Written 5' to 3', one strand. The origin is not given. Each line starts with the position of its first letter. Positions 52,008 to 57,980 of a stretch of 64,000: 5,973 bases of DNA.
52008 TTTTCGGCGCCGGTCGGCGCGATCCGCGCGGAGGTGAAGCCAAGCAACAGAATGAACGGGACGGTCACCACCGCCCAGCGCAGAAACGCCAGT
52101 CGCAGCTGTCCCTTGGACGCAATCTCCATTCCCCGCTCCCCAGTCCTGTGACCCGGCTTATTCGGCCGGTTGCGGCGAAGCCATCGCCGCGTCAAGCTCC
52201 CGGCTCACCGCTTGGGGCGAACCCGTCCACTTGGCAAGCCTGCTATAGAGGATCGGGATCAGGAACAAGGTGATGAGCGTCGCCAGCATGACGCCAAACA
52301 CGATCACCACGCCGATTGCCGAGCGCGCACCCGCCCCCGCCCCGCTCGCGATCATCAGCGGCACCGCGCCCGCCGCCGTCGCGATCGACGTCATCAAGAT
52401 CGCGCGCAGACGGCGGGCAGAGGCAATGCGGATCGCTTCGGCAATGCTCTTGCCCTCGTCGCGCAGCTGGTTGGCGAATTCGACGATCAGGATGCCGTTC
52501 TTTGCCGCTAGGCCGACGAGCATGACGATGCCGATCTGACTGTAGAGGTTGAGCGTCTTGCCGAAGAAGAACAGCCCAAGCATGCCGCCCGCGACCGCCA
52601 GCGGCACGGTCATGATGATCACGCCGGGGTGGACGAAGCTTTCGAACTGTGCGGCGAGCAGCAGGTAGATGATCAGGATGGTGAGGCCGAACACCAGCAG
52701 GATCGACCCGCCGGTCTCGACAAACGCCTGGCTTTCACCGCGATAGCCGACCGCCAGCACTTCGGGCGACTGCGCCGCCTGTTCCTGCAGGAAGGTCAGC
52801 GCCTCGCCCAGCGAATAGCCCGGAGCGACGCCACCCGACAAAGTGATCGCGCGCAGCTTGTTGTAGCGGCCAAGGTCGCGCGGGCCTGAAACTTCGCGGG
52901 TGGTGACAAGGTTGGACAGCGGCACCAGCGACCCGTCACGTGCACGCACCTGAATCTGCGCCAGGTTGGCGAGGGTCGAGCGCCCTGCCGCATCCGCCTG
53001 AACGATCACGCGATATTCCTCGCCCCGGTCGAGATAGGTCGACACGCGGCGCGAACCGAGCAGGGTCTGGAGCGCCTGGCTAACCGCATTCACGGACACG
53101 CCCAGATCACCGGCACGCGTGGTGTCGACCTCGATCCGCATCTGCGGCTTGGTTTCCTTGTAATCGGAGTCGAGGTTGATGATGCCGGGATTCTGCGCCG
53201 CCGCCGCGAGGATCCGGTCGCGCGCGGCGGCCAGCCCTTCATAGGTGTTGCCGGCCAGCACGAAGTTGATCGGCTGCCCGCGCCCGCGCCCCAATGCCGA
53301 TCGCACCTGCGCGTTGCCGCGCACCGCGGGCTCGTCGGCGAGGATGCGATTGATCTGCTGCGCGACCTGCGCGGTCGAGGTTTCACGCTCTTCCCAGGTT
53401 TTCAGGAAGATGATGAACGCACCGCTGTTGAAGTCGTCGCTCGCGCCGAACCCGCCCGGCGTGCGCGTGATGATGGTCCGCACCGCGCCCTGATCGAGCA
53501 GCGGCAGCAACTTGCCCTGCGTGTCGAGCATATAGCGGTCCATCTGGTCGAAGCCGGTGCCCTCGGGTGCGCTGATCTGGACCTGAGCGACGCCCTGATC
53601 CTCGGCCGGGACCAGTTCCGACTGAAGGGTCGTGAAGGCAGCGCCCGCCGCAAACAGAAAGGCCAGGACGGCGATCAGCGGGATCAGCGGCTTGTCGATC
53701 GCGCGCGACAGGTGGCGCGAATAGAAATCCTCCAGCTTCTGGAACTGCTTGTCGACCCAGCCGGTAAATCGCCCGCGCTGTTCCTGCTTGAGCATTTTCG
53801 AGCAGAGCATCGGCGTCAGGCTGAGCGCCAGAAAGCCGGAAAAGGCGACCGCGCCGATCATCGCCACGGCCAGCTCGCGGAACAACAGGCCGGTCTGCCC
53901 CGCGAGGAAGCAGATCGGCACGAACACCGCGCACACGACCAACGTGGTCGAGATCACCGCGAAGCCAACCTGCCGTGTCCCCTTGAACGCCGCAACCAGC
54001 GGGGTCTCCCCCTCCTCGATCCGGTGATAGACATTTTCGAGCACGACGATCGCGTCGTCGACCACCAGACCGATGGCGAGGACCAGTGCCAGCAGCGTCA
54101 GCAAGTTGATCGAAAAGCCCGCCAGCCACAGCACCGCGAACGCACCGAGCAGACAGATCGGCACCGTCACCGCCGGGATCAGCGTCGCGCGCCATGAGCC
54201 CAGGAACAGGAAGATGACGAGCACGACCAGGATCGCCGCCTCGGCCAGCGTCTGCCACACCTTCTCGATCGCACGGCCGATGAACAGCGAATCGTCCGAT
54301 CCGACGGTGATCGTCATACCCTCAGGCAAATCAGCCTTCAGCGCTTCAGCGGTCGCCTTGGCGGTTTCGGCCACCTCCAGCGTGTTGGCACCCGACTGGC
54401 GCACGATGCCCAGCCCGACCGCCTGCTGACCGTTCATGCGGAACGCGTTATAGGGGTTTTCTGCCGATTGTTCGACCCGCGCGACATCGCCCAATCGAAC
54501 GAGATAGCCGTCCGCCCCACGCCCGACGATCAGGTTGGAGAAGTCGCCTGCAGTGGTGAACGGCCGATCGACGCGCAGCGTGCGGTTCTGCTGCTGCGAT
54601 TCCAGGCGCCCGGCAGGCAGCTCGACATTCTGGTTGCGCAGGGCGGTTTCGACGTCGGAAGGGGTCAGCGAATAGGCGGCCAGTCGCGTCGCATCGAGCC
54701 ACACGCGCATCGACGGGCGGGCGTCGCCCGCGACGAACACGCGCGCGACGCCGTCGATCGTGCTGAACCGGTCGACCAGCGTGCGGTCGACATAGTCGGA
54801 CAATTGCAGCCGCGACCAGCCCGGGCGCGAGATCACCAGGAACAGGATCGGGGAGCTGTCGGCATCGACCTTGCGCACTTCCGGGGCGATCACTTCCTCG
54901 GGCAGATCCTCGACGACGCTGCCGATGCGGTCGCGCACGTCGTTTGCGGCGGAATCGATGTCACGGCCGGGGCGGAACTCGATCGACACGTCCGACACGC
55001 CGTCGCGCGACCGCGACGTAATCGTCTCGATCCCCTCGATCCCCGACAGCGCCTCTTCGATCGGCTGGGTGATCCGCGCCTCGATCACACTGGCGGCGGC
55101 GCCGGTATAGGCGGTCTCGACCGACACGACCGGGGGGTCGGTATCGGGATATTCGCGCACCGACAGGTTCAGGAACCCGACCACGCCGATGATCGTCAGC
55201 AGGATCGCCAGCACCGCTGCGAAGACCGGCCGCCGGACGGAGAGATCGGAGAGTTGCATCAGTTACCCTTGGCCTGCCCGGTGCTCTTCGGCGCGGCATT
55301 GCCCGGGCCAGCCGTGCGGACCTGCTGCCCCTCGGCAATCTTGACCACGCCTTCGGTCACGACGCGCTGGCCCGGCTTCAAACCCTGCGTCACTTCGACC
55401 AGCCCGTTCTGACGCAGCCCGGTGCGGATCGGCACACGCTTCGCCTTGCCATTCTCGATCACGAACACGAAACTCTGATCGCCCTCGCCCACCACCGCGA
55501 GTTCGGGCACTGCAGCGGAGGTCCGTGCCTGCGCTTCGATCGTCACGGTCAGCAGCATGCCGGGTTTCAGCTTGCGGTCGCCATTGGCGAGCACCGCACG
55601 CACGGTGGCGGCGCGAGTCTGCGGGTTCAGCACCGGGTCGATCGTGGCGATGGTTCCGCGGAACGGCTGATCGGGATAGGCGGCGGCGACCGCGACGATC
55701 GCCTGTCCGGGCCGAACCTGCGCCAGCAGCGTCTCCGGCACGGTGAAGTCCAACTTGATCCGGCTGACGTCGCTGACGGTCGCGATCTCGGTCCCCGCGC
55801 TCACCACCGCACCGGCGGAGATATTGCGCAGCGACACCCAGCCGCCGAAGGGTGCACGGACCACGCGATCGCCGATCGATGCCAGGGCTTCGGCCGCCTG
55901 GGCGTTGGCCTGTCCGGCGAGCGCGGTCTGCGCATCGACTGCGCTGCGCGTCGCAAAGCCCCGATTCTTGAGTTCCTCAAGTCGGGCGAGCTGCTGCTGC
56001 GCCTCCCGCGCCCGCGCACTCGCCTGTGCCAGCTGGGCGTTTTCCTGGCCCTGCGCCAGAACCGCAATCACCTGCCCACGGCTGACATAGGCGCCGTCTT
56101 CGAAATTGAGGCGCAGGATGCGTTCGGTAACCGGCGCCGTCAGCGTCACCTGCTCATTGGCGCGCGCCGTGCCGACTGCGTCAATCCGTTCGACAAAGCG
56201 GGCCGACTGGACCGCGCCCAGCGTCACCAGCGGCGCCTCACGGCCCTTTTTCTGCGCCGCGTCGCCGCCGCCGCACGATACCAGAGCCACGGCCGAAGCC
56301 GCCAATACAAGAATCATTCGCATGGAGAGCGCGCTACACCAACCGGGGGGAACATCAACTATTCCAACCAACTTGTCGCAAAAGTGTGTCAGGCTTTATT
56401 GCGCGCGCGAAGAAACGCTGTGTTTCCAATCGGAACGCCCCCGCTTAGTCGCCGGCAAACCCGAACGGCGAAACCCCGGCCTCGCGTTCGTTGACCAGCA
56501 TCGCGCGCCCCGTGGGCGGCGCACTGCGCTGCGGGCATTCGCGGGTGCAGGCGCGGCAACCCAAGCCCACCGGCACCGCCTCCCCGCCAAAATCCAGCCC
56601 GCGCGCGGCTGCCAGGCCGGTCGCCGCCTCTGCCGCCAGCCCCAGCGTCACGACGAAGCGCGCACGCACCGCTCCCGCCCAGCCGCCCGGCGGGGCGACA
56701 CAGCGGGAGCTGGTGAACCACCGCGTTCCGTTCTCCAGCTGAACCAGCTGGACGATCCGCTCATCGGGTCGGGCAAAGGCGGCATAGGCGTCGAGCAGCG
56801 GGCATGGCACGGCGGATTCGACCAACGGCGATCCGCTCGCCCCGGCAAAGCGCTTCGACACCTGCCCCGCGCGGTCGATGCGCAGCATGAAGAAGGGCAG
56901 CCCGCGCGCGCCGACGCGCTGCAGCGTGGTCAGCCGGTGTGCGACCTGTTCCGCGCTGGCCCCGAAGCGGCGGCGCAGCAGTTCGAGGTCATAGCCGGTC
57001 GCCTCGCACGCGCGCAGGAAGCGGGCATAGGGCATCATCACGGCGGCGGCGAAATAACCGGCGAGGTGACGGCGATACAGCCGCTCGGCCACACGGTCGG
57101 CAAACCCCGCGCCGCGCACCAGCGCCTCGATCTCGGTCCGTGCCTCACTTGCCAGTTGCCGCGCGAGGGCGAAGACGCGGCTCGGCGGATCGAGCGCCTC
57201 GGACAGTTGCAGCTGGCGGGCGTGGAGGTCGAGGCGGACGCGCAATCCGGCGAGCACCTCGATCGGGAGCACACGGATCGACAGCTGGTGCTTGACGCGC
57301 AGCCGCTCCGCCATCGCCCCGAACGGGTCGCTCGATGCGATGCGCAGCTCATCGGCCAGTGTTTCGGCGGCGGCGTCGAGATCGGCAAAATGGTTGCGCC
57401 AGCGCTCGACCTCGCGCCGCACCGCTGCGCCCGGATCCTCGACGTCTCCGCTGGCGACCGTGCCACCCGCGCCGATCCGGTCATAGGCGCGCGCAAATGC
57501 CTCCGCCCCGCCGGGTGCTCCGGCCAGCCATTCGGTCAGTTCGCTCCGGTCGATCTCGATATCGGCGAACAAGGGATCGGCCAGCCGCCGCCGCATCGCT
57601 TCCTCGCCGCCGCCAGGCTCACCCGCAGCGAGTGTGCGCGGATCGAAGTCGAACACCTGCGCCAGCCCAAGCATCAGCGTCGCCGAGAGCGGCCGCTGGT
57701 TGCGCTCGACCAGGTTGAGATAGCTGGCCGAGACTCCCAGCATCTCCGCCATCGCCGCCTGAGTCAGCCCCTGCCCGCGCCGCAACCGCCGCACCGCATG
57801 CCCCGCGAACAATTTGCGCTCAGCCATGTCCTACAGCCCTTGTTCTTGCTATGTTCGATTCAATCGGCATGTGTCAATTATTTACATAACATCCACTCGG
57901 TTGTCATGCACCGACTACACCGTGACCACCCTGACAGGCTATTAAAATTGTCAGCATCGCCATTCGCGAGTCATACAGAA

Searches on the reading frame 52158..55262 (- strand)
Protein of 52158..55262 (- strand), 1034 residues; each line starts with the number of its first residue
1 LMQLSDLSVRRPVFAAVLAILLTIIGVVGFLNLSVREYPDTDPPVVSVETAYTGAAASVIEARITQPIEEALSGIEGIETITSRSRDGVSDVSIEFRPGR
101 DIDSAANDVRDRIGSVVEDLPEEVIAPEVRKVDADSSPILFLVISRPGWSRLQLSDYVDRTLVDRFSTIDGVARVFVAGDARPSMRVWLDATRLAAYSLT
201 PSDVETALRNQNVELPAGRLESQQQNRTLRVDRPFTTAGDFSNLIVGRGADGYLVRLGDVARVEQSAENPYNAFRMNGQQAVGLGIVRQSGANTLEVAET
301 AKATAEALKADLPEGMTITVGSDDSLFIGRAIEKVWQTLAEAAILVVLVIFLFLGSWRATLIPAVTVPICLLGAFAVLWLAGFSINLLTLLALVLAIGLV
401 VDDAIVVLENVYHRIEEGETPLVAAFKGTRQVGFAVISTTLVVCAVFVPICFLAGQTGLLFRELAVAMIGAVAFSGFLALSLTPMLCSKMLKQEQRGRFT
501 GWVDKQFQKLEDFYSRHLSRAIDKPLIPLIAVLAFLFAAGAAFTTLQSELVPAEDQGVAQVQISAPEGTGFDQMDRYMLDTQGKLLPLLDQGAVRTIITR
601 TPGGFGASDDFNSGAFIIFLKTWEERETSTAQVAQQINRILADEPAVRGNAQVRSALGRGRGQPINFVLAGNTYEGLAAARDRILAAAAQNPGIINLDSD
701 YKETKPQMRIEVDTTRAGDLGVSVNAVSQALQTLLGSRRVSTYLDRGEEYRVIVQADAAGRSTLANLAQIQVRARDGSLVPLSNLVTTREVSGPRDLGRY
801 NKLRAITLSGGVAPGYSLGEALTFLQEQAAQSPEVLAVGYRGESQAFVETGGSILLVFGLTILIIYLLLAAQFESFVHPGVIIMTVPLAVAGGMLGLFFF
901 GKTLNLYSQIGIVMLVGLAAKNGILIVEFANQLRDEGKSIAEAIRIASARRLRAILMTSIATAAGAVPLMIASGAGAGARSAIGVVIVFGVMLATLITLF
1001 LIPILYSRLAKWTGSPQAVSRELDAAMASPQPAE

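Call 55: search_protein_families(library=pfam, proteins=[window:52158-55262:-], max_evalue=0.00001)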
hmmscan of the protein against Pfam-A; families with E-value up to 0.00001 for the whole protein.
window:52158-55262:- (1034 aa): 2 families
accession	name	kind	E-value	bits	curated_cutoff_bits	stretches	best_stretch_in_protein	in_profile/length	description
PF00873.25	ACR_tran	-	9.3e-298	990.7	28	1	5-1007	2-1018/1021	AcrB/AcrD/AcrF family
PF03176.21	MMPL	-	3.8e-11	42.9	20.5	1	291-502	97-307/333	MMPL family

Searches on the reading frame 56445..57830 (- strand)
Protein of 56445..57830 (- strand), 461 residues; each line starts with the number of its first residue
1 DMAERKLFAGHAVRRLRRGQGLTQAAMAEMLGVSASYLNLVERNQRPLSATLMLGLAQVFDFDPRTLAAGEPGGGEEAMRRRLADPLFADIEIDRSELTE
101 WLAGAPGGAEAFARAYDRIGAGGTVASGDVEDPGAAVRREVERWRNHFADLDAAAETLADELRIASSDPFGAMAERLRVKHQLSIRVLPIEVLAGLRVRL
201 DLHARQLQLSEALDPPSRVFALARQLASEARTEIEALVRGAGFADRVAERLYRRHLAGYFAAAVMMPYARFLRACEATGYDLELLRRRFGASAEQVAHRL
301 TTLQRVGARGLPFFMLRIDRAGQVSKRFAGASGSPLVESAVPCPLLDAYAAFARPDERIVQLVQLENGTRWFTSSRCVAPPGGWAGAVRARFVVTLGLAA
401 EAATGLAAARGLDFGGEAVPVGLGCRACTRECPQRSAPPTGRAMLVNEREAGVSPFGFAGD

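Call 55: search_protein_families(library=pfam, proteins=[window:56445-57830:-], max_evalue=0.00001)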
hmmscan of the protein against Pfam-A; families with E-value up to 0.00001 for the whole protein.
window:56445-57830:- (461 aa): 5 families
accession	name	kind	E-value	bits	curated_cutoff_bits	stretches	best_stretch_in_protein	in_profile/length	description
PF09856.14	ScfRs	-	7.9e-42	143.2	24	1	302-456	1-157/157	Short-chain fatty acyl coenzyme A regulator, C-terminal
PF06114.19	Peptidase_M78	-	1.1e-13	51.5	22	1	182-301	5-123/123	IrrE N-terminal-like domain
PF01381.28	HTH_3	-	1e-10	41.9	23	1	13-65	1-53/55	Helix-turn-helix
PF13560.12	HTH_31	-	1.9e-09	38.1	27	1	10-68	3-62/64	Helix-turn-helix domain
PF12844.13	HTH_19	-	7.8e-07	29.4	30.2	0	10-70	1-61/64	Helix-turn-helix domain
